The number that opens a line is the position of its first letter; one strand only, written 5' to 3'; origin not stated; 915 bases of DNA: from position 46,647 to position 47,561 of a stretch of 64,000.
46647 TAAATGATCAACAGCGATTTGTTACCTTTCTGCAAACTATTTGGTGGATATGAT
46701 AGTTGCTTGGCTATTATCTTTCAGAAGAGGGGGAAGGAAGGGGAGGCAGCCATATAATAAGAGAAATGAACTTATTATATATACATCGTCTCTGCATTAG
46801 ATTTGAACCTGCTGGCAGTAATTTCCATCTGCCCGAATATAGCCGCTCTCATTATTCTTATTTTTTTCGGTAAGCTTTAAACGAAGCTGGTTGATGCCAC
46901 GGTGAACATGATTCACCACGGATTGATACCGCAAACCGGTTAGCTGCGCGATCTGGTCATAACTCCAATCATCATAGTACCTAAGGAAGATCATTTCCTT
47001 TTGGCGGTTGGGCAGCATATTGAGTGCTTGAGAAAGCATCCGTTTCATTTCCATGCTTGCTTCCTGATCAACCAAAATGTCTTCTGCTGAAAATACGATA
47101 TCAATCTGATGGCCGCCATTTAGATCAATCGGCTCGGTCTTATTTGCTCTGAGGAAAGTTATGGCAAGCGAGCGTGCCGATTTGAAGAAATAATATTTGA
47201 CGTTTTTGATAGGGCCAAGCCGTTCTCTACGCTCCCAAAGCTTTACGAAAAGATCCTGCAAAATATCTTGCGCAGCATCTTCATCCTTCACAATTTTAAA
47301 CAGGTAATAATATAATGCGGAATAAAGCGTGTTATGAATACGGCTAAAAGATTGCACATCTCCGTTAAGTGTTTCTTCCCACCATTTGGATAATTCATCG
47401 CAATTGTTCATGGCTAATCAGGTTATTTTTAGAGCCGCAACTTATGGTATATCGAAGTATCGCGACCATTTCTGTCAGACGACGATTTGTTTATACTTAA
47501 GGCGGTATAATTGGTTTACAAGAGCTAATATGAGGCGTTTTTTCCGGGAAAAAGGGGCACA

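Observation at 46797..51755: HTCS followed in tandem by an orphan ECF sigma: possible two-tier HTCS -> sigma cascade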

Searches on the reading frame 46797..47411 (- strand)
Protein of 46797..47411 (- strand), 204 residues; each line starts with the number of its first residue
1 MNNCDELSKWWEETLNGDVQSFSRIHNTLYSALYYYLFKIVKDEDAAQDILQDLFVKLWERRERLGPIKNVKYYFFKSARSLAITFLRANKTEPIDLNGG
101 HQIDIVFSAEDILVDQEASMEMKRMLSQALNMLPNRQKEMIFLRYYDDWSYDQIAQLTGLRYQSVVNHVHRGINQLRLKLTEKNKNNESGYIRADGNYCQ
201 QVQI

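Call 5: search_protein_families(library=pfam, proteins=[window:46797-47411:-])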
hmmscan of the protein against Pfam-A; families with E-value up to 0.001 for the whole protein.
window:46797-47411:- (204 aa): 4 families
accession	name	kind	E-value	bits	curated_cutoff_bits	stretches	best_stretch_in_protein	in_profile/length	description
PF08281.18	Sigma70_r4_2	-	4.3e-14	52.3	25.7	1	124-175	2-53/54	Sigma-70, region 4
PF04542.20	Sigma70_r2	-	9.9e-11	41.7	24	1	29-91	5-69/71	Sigma-70 region 2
PF04545.22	Sigma70_r4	-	1.6e-06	27.9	24.1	1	129-177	1-49/50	Sigma-70, region 4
PF04297.20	UPF0122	-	0.00034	21.2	22.7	1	119-187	4-77/101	Putative helix-turn-helix protein, YlxM / p13 like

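Call 16: search_protein_families(library=ncbifam, proteins=[window:46797-47411:-], max_evalue=0.01)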
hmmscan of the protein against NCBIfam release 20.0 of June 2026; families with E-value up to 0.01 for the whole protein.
window:46797-47411:- (204 aa): 90 families (the best 25 are shown)
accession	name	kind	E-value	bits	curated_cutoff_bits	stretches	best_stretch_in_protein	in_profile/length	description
TIGR02985.1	Sig70_bacteroi1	subfamily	1.3e-28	100.3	126.4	1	20-180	1-162/162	RNA polymerase sigma-70 factor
NF058625.1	sigma_PG0214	equivalog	1.1e-25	90.3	130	1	20-186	4-167/170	GFO_1088 family ECF-type sigma factor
TIGR02937.1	sigma70-ECF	superfamily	8.7e-25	87.3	42.9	1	24-180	5-165/165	sigma-70 family RNA polymerase sigma factor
TIGR02983.1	SigE-fam_strep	subfamily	7.1e-23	81.3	141.55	1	19-182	5-160/162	SigE family RNA polymerase sigma factor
NF009166.1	PRK12513.1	equivalog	1.4e-18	67.4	206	1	16-185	18-191/193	RNA polymerase sigma factor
NF009172.0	PRK12519.1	subfamily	1.9e-18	66.7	222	1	11-183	20-192/194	RNA polymerase sigma factor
NF007223.0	PRK09641.1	equivalog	1.1e-17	64.5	209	1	12-182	10-186/187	RNA polymerase sigma factor SigW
NF009195.0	PRK12543.1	subfamily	3.8e-17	62.4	197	2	118-186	116-184/192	RNA polymerase sigma factor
TIGR02950.1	SigM_subfam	subfamily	6.1e-17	61.9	147.95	1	25-177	5-155/159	RNA polymerase sigma factor, SigM family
NF053879.1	RNAPolSigSigVBac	equivalog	1.2e-15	57.5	190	1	32-184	16-159/160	RNA polymerase sigma factor SigV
NF007215.0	PRK09637.1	equivalog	2.3e-15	57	212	1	24-181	5-155/181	RNA polymerase sigma factor SigZ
TIGR02989.1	Sig-70_gvs1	subfamily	3.4e-15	56.3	124.55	1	22-172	3-150/158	RNA polymerase sigma-70 factor, Rhodopirellula/Verrucomicrobium family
NF004113.0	PRK05602.1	equivalog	4.5e-15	55.8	208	1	16-187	41-208/211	RNA polymerase sigma factor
NF007226.0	PRK09644.1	equivalog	5.2e-15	55.9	199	1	27-187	8-165/166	RNA polymerase sigma factor SigM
NF007216.0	PRK09638.1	equivalog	5.6e-15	55.6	194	1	13-184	11-178/180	RNA polymerase sigma factor SigY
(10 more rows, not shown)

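Call 17: find_related_loci(query=window:46797-47411:-, collection=genome_contigs, flank=10000)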
Query window:46797-47411:- (204 aa) in genome_contigs; peptide patterns used: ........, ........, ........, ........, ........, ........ (x = any residue, [..] = any of these).
135 stretches matched a pattern; 10 encode a relative of the query (tblastn E <= 1e-3); 10 distinct loci.
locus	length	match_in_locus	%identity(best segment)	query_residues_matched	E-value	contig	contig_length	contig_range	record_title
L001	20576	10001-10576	70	1-192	5e-93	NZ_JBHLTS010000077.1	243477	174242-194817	Mucilaginibacter angelicae strain NCAIM B.02415 soapdenovo_K_127_77, whole genome shotgun sequence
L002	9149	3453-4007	74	1-185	5e-93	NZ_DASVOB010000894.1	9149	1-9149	MAG: Mucilaginibacter sp. isolate SMAG_U3142 k141_708880, whole genome shotgun sequence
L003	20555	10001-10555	69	1-185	1e-89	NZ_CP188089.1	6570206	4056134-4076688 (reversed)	Mucilaginibacter sp. R-33 chromosome, complete genome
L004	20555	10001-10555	69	1-185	6e-90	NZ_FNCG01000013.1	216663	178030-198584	Mucilaginibacter gossypii strain Gh-67, whole genome shotgun sequence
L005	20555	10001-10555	69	1-185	1e-89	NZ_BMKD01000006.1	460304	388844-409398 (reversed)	Mucilaginibacter rubeus strain CGMCC 1.15913 sequence06, whole genome shotgun sequence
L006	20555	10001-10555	69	1-185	1e-89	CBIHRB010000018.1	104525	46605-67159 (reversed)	MAG TPA_asm: uncultured Mucilaginibacter sp. isolate SRR18156193_binner123_Refined_6 genome assembly, contig: ERZ2733685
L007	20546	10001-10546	71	1-182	7e-89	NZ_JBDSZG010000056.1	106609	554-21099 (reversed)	MAG: Mucilaginibacter sp. isolate cluster1_bin.80 k127_1200081, whole genome shotgun sequence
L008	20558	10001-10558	69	1-186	9e-89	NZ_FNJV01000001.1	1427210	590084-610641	Mucilaginibacter sp. OK268, whole genome shotgun sequence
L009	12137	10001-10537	27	17-191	4e-14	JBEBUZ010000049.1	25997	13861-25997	MAG: Niabella yanshanensis isolate T2.bin.230 NODE_6068_length_25997_cov_7.595752, whole genome shotgun sequence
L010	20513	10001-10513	20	12-177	7e-6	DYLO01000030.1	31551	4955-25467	MAG TPA_asm: Ignavibacterium album isolate SulCav_AS07-7_32_191 SulCav_AS07_7_1302_length_31551_cov_120_260859, whole ge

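Call 26: search_protein_families(library=pfam, proteins=[L001:10572-11630:+, L003:10627-11616:+, L008:10628-11629:+, L001:11864-15184:+, L001:2218-4125:+, L001:4144-5220:+, L003:11888-13138:+, L008:12336-13988:+, L007:10995-14315:+])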
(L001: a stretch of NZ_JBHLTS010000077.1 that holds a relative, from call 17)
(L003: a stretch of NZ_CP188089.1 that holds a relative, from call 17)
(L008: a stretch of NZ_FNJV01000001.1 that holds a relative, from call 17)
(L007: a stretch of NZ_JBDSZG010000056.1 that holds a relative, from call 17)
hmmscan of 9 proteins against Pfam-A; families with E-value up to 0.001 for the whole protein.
L001:10572-11630:+ (352 aa): 1 family
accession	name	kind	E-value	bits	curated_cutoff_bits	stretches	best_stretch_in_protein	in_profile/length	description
PF04616.20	Glyco_hydro_43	-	5.1e-16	59.3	32.2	1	71-275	15-227/288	Glycosyl hydrolases family 43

L003:10627-11616:+ (329 aa): 1 family
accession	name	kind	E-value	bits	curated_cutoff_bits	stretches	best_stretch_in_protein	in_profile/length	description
PF04616.20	Glyco_hydro_43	-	1.5e-17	64.4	32.2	1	52-257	15-228/288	Glycosyl hydrolases family 43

L008:10628-11629:+ (333 aa): 1 family
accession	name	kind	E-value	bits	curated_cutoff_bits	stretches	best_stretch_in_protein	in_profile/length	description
PF04616.20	Glyco_hydro_43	-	3.3e-18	66.5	32.2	1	52-255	15-226/288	Glycosyl hydrolases family 43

L001:11864-15184:+ (1106 aa): 3 families
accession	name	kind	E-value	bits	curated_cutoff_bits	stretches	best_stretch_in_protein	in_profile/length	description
PF07715.20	Plug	-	5.4e-18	65.9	23.9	1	125-232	4-107/107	TonB-dependent Receptor Plug Domain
PF13715.12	CarbopepD_reg_2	-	1.7e-17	63.7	32.2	1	34-115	1-88/88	CarboxypepD_reg-like domain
PF13620.12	CarboxypepD_reg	-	2.2e-07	31.6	32.3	1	34-98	2-74/82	Carboxypeptidase regulatory-like domain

L001:2218-4125:+ (635 aa): 3 families
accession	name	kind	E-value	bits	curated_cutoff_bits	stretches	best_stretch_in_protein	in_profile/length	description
PF10566.15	Glyco_hydro_97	-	1.2e-49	169.6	32.5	1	306-538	26-275/275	Glycoside hydrolase 97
PF14508.12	GH97_N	-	2.3e-30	106.3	25.3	1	41-292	1-229/229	Glycosyl-hydrolase 97 N-terminal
PF14509.12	GH97_C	-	1.9e-17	63.7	25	1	540-631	1-96/97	Glycosyl-hydrolase 97 C-terminal, oligomerisation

L001:4144-5220:+ (358 aa): 4 families
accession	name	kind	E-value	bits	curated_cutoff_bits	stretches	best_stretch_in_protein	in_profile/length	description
PF13377.12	Peripla_BP_3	-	6.8e-25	88.5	26.5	1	192-351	3-167/167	Periplasmic binding protein-like domain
PF00532.27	Peripla_BP_1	-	1.1e-19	71.4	22.2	1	82-330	2-265/281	Periplasmic binding proteins and sugar binding domain of LacI family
PF13407.12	Peripla_BP_4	-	1.4e-16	61.3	35.1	1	84-299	1-222/258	Periplasmic binding protein domain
PF00356.27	LacI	-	5.9e-08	32.8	27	1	23-70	2-46/46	Bacterial regulatory proteins, lacI family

L003:11888-13138:+ (416 aa): 5 families
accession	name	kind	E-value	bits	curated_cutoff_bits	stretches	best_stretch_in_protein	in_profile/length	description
PF00441.29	Acyl-CoA_dh_1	-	3.4e-52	177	22.4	1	265-413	1-149/150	Acyl-CoA dehydrogenase, C-terminal domain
PF02771.21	Acyl-CoA_dh_N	-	2.2e-38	131.5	22.9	1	42-154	1-113/113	Acyl-CoA dehydrogenase, N-terminal domain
PF02770.24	Acyl-CoA_dh_M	-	1.7e-25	89.5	33.3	1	159-253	2-97/97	Acyl-CoA dehydrogenase, middle domain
PF08028.16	Acyl-CoA_dh_2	-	2e-23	83.6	22.7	1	281-397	2-128/134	Acyl-CoA dehydrogenase, C-terminal domain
PF22924.1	ACOX_C_alpha1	-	0.00012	22.4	27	0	337-404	89-159/169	Acyl-CoA oxidase, C-alpha1 domain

L008:12336-13988:+ (550 aa): 4 families
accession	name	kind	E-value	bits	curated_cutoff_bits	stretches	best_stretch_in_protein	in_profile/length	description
PF14200.12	RicinB_lectin_2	-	9.8e-44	148.4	25.6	3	452-534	1-87/89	Ricin-type beta-trefoil lectin domain-like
PF00652.28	Ricin_B_lectin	-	1.6e-16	61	29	1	419-546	2-126/126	Ricin-type beta-trefoil lectin domain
PF05426.18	Alginate_lyase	-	1.2e-14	54.9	22.2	1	103-324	45-269/275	Alginate lyase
PF24208.1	Beta-tre_PLH30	-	7.1e-08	32.9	27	0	465-530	1-66/130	Endo-acting ulvan lyase beta-trefoil domain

L007:10995-14315:+ (1106 aa): 2 families
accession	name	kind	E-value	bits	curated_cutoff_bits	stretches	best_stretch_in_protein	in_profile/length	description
PF07715.20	Plug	-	1.6e-20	74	23.9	1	125-232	4-107/107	TonB-dependent Receptor Plug Domain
PF13715.12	CarbopepD_reg_2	-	2e-14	53.8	32.2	1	34-115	1-88/88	CarboxypepD_reg-like domain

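Call 32: find_homologous_proteins(query=window:46797-47411:-, max_evalue=1e-20)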
Query window:46797-47411:- (204 aa): 53 proteins with E <= 1e-20 among 121 candidates.
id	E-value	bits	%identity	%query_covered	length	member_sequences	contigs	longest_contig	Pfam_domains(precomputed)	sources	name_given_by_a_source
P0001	6.7e-133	458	100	100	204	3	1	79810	PF04545.23,PF04542.21,PF08281.19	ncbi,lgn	ncbi:MAG: RNA polymerase sigma factor [Mucilaginibacter sp.]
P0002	3.8e-109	381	83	100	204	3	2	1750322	PF04545.23,PF04542.21,PF08281.19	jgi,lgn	jgi:RNA polymerase sigma-70 factor (ECF subfamily)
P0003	9.1e-108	376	82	100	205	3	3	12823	PF04545.23,PF04542.21,PF08281.19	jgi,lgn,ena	-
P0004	4.4e-87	309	74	91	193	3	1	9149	PF04545.23,PF04542.21,PF08281.19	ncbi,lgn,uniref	ncbi:sigma-70 family RNA polymerase sigma factor [Mucilaginibacter sp.]|uniref:RNA polymerase sigma 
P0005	1.7e-86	307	70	94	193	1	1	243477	PF04545.23,PF04542.21,PF08281.19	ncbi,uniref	ncbi:RNA polymerase sigma factor [Mucilaginibacter angelicae]|uniref:RNA polymerase sigma factor n=1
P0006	2.4e-86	307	72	91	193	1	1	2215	PF04545.23,PF04542.21,PF08281.19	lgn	-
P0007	1.1e-85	304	71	91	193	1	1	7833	PF04545.23,PF04542.21,PF08281.19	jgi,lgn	jgi:RNA polymerase sigma-70 factor (ECF subfamily)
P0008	1.6e-84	301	71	91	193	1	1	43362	PF04545.23,PF04542.21,PF08281.19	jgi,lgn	jgi:RNA polymerase sigma-70 factor (ECF subfamily)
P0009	8.3e-83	295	69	91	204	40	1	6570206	PF04545.23,PF04542.21,PF08281.19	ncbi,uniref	ncbi:RNA polymerase sigma factor [Mucilaginibacter sp. R-33]|uniref:RNA polymerase sigma factor n=1 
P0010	3.4e-82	293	71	89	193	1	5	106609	PF04545.23,PF04542.21,PF08281.19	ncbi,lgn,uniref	ncbi:sigma-70 family RNA polymerase sigma factor [Mucilaginibacter sp.]|uniref:RNA polymerase sigma 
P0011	3.3e-80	287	67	91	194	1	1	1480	PF04545.23,PF04542.21,PF08281.19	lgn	-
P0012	8.4e-80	285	68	91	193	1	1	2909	PF04545.23,PF04542.21,PF08281.19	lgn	-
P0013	2.2e-78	281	66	91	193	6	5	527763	PF04545.23,PF04542.21,PF08281.19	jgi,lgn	jgi:RNA polymerase sigma-70 factor (ECF subfamily)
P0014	3.1e-76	274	66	89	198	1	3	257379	PF04545.23,PF04542.21,PF08281.19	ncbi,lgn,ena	-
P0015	8.4e-76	272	66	92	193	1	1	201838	PF04545.23,PF04542.21,PF08281.19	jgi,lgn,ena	-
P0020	3.5e-66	241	61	88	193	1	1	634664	PF04545.23,PF04542.21,PF08281.19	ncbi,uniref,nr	ncbi:sigma-70 family RNA polymerase sigma factor [Mucilaginibacter sp. HMF5004]|uniref:RNA polymeras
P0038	3.1e-61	225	53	92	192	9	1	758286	PF04545.23,PF04542.21,PF08281.19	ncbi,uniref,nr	ncbi:RNA polymerase sigma factor [Mucilaginibacter sp. ZT4R22]|uniref:RNA polymerase sigma factor n=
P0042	3.8e-55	205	49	93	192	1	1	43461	PF04545.23,PF04542.21,PF08281.19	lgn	-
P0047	5.0e-42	162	43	82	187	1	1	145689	PF04545.23,PF04542.21,PF08281.19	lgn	-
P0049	3.4e-40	156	41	85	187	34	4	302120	PF04545.23,PF04542.21,PF08281.19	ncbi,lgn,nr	ncbi:RNA polymerase sigma factor [Pedobacter ginsenosidimutans]|nr:sigma-70 family RNA polymerase si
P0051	1.3e-39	154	41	85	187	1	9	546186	PF04545.23,PF04542.21,PF08281.19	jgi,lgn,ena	-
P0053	3.6e-36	143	40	85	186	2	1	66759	PF04545.23,PF04542.21,PF08281.19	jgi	jgi:RNA polymerase sigma factor (sigma-70 family)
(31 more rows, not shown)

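Call 33: find_encoding_contigs(protein=P0020, flank=8000, max_places=2)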
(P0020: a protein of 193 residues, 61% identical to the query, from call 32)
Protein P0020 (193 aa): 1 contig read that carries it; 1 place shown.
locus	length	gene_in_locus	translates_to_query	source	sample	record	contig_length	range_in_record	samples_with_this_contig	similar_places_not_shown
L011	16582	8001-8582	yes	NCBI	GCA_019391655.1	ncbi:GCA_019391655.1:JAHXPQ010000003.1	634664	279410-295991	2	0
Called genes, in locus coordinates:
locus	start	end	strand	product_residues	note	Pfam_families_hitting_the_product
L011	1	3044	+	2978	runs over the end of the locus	PF05426:Alginate_lyase (weak), PF07081:DUF1349 (faint), PF05345:He_PIG, PF05345:He_PIG, PF13385:Laminin_G_3, PF05345:He_PIG, PF00942:CBM_3, PF18962:Por_Secre_tail (weak), +2 more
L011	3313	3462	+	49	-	-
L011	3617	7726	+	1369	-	PF07494:Reg_prop (faint), PF23748:Beta-prop_LRRK2 (faint), PF00165:HTH_AraC (faint), PF07495:Y_Y_Y, PF00512:HisKA, PF02518:HATPase_c, PF00072:Response_reg, PF12833:HTH_18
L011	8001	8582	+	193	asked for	PF04542:Sigma70_r2 (weak), PF08281:Sigma70_r4_2, PF04545:Sigma70_r4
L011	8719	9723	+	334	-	PF04616:Glyco_hydro_43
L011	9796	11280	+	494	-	PF00295:Glyco_hydro_28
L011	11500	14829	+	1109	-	PF13715:CarbopepD_reg_2, PF07715:Plug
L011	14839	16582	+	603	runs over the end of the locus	PF12771:SusD-like_2 (faint), PF14322:SusD-like_3, PF07980:SusD_RagB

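Call 34: find_encoding_contigs(protein=P0038, flank=8000, max_places=2)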
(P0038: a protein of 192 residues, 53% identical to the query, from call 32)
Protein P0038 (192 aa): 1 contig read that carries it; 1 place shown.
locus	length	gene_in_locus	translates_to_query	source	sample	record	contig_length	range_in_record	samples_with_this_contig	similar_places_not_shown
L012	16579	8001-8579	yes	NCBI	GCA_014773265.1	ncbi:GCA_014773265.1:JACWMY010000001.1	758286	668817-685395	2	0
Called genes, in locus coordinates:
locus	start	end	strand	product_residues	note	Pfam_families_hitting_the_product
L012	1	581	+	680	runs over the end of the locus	PF05426:Alginate_lyase, PF07081:DUF1349 (faint)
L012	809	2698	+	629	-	PF14508:GH97_N, PF10566:Glyco_hydro_97, PF14509:GH97_C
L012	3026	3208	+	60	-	-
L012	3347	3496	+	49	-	-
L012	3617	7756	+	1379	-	PF23748:Beta-prop_LRRK2 (faint), PF07494:Reg_prop (weak), PF07495:Y_Y_Y, PF00512:HisKA, PF02518:HATPase_c, PF00072:Response_reg, PF12833:HTH_18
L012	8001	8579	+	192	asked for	PF04542:Sigma70_r2 (weak), PF08281:Sigma70_r4_2, PF04545:Sigma70_r4 (weak)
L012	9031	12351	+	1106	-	PF13620:CarboxypepD_reg (weak), PF13715:CarbopepD_reg_2, PF07715:Plug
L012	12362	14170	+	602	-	PF12771:SusD-like_2 (weak), PF14322:SusD-like_3, PF07980:SusD_RagB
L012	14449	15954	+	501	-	PF00295:Glyco_hydro_28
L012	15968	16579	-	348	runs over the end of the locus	PF00149:Metallophos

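Call 35: find_encoding_contigs(protein=P0049, flank=8000, max_places=2)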
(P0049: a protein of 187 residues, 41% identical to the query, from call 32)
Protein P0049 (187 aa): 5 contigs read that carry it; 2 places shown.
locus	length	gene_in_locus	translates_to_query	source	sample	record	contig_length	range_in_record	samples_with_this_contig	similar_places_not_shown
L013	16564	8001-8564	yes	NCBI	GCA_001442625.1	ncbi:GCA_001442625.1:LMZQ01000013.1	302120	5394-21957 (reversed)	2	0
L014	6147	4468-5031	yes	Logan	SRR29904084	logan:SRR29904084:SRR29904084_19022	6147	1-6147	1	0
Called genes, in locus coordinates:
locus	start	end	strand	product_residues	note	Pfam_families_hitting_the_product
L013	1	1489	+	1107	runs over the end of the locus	PF13620:CarboxypepD_reg, PF13715:CarbopepD_reg_2, PF07715:Plug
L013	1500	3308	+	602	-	PF12771:SusD-like_2 (faint), PF14322:SusD-like_3, PF07980:SusD_RagB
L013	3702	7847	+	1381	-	PF07494:Reg_prop (faint), PF08450:SGL (faint), PF07495:Y_Y_Y, PF00512:HisKA, PF02518:HATPase_c, PF00072:Response_reg, PF00165:HTH_AraC (faint), PF12833:HTH_18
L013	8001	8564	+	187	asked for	PF04542:Sigma70_r2, PF08281:Sigma70_r4_2, PF04545:Sigma70_r4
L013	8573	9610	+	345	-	PF04616:Glyco_hydro_43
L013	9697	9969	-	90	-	-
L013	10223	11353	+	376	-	PF05426:Alginate_lyase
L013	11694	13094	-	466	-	PF13204:Apiosidase, PF12904:Collagen_bind_2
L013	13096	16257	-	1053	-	PF19815:DUF6298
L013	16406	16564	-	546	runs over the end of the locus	-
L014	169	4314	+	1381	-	PF07494:Reg_prop (faint), PF08450:SGL (faint), PF07495:Y_Y_Y, PF00512:HisKA, PF02518:HATPase_c, PF00072:Response_reg, PF00165:HTH_AraC (faint), PF12833:HTH_18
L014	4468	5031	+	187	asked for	PF04542:Sigma70_r2, PF08281:Sigma70_r4_2, PF04545:Sigma70_r4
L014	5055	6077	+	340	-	PF04616:Glyco_hydro_43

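Call 40: find_encoding_contigs(protein=P0042, flank=8000, max_places=1)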
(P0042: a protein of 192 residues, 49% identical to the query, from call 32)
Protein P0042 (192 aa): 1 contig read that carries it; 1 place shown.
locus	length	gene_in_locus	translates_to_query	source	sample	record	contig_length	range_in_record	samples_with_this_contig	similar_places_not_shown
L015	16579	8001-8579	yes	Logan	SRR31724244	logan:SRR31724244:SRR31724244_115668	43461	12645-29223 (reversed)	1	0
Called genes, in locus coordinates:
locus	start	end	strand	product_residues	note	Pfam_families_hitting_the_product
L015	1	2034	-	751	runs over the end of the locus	PF05426:Alginate_lyase, PF03422:CBM_6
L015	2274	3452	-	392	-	PF05426:Alginate_lyase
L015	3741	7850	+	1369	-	PF07494:Reg_prop (weak), PF08450:SGL (faint), PF23748:Beta-prop_LRRK2 (faint), PF07495:Y_Y_Y, PF00512:HisKA, PF02518:HATPase_c, PF00072:Response_reg, PF12833:HTH_18, +1 more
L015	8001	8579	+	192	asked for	PF04542:Sigma70_r2, PF08281:Sigma70_r4_2, PF04545:Sigma70_r4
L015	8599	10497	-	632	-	PF14508:GH97_N, PF10566:Glyco_hydro_97, PF14509:GH97_C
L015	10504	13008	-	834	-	PF14498:Glyco_hyd_65N_2, PF22124:Glyco_hydro_95_cat, PF21307:Glyco_hydro_95_C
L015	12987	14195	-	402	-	PF07470:Glyco_hydro_88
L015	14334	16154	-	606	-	PF12771:SusD-like_2 (faint), PF14322:SusD-like_3, PF07980:SusD_RagB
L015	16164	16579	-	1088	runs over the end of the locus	PF13620:CarboxypepD_reg (weak), PF13715:CarbopepD_reg_2, PF07715:Plug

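Call 41: find_encoding_contigs(protein=P0047, flank=8000, max_places=1)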
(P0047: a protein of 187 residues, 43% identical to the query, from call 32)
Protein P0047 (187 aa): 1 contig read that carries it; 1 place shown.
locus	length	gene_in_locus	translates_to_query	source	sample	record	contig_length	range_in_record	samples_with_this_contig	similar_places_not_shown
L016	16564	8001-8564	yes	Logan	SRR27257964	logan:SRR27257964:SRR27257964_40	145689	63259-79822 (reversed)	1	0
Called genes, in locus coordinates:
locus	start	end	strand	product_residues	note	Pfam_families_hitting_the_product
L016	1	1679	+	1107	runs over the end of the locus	PF13620:CarboxypepD_reg (weak), PF13715:CarbopepD_reg_2, PF07715:Plug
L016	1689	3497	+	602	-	PF12771:SusD-like_2 (faint), PF14322:SusD-like_3, PF07980:SusD_RagB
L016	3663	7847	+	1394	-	PF08450:SGL (faint), PF23748:Beta-prop_LRRK2 (faint), PF07494:Reg_prop (faint), PF07495:Y_Y_Y, PF00512:HisKA, PF02518:HATPase_c, PF00072:Response_reg, PF12833:HTH_18, +1 more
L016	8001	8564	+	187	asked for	PF04542:Sigma70_r2 (weak), PF08281:Sigma70_r4_2, PF04545:Sigma70_r4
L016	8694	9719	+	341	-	PF04616:Glyco_hydro_43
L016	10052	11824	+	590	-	PF22842:Pel9A-like_beta_helix, PF13229:Beta_helix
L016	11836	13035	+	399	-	PF05426:Alginate_lyase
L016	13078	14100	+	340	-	PF00356:LacI (faint), PF00532:Peripla_BP_1, PF13407:Peripla_BP_4, PF13377:Peripla_BP_3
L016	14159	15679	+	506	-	PF00295:Glyco_hydro_28 (weak)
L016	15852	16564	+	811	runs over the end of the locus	PF14498:Glyco_hyd_65N_2, PF22124:Glyco_hydro_95_cat, PF21307:Glyco_hydro_95_C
